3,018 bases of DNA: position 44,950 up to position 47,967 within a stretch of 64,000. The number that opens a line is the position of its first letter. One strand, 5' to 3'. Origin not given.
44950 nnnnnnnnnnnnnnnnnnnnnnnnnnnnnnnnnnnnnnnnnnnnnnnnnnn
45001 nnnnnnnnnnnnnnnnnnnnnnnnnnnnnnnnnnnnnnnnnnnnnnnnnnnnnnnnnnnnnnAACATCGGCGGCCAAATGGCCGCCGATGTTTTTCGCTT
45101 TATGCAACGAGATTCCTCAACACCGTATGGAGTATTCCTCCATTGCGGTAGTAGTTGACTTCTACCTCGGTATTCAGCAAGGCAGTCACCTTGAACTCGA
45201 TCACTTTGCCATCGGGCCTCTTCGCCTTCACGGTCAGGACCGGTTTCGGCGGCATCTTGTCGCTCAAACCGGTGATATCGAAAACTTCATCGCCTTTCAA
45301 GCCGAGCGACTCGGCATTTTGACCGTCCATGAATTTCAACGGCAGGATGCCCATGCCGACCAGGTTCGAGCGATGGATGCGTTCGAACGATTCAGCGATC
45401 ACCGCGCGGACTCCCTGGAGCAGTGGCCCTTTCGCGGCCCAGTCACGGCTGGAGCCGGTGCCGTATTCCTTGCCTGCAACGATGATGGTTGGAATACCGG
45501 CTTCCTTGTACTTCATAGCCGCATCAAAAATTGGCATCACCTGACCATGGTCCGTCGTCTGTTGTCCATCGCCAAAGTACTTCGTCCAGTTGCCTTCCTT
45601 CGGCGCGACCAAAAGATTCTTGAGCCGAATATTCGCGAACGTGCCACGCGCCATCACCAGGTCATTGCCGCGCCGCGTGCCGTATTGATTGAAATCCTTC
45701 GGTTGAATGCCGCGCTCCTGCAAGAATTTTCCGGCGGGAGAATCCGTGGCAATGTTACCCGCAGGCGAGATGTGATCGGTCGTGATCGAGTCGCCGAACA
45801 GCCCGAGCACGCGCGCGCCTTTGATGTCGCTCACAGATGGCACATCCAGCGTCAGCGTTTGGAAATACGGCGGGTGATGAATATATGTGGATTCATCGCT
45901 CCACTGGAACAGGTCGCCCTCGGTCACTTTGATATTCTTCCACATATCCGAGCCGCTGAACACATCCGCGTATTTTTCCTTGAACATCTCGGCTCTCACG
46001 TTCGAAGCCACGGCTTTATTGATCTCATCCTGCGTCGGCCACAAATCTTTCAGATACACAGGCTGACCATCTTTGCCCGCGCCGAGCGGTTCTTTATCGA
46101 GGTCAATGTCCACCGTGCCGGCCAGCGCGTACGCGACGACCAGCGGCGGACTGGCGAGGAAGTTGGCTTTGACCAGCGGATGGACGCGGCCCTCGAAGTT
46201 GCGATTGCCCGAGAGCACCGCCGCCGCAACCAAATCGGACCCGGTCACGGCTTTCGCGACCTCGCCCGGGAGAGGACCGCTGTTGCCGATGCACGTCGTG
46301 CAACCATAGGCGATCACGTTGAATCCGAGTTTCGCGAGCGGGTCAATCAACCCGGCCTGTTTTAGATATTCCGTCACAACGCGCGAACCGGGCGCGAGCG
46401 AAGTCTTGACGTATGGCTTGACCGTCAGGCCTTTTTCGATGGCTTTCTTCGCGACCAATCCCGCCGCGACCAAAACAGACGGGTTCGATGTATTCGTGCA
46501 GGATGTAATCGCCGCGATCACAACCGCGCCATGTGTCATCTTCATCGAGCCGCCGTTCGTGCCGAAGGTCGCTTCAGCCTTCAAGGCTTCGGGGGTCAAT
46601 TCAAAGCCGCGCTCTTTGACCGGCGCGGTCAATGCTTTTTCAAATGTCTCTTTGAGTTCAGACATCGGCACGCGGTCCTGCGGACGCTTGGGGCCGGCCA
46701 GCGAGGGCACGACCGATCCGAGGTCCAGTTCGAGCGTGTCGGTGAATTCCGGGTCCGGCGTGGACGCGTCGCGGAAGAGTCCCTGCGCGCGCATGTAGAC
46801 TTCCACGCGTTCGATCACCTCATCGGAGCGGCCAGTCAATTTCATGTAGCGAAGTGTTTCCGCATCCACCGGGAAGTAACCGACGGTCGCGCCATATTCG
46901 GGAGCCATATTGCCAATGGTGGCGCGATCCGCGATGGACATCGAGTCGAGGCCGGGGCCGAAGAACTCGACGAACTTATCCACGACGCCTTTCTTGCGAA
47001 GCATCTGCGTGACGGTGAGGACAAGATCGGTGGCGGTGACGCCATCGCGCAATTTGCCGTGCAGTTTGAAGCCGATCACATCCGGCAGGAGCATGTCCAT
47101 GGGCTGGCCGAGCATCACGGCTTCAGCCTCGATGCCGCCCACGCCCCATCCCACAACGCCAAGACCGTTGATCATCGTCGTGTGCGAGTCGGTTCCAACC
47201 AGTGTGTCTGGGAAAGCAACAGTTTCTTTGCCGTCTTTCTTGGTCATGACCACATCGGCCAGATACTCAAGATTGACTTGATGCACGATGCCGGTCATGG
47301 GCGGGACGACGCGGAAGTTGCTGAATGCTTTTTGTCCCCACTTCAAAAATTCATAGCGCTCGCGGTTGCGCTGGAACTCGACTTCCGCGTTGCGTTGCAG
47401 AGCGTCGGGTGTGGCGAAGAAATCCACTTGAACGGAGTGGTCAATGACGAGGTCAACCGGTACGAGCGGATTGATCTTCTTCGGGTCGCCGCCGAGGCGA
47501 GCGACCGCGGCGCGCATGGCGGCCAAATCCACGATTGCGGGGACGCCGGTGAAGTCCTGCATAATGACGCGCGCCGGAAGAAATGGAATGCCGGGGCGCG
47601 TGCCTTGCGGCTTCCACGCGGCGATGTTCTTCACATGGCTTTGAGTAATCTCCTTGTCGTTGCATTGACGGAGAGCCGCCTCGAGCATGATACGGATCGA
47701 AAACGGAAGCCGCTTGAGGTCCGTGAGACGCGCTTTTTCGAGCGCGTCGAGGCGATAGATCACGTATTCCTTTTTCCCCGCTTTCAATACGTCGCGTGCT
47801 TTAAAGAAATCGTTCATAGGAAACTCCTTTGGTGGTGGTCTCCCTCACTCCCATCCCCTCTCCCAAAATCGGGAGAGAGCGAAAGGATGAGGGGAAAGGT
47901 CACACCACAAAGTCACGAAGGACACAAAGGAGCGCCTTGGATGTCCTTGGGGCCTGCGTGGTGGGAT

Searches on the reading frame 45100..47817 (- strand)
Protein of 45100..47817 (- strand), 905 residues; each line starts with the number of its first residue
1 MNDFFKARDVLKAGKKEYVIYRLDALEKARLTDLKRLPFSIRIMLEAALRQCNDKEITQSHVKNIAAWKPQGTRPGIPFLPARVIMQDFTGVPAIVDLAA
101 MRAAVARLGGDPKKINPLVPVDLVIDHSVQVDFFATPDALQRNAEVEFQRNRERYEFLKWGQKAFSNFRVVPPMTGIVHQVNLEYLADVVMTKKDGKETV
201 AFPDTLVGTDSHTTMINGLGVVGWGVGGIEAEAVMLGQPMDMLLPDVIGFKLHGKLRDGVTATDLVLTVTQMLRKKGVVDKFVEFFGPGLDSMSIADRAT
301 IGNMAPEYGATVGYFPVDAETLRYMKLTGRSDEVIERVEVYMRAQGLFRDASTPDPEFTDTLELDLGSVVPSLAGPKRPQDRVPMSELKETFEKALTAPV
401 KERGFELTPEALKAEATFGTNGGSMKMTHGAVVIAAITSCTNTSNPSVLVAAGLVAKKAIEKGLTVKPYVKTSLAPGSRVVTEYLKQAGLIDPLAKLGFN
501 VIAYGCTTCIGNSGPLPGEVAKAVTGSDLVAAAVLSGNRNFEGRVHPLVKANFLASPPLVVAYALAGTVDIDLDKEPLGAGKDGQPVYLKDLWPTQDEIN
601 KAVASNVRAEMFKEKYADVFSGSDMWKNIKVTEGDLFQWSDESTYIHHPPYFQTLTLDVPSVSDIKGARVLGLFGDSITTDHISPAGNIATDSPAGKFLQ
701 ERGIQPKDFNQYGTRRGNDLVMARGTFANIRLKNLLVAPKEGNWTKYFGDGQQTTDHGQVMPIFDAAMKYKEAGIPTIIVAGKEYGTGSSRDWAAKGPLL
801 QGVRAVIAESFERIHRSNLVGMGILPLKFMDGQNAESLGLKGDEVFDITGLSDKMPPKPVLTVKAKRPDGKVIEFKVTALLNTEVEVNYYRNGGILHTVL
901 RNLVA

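Call 7: search_protein_families(library=pfam, proteins=[window:45100-47817:-])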
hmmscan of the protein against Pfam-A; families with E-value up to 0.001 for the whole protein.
window:45100-47817:- (905 aa): 2 families
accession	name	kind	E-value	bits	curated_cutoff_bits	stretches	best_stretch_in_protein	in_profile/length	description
PF00330.25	Aconitase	-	7.6e-172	572.9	28.7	1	58-567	4-463/463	Aconitase family (aconitate hydratase)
PF00694.25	Aconitase_C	-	4.7e-40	137.4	22.8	1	697-830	3-129/131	Aconitase C-terminal domain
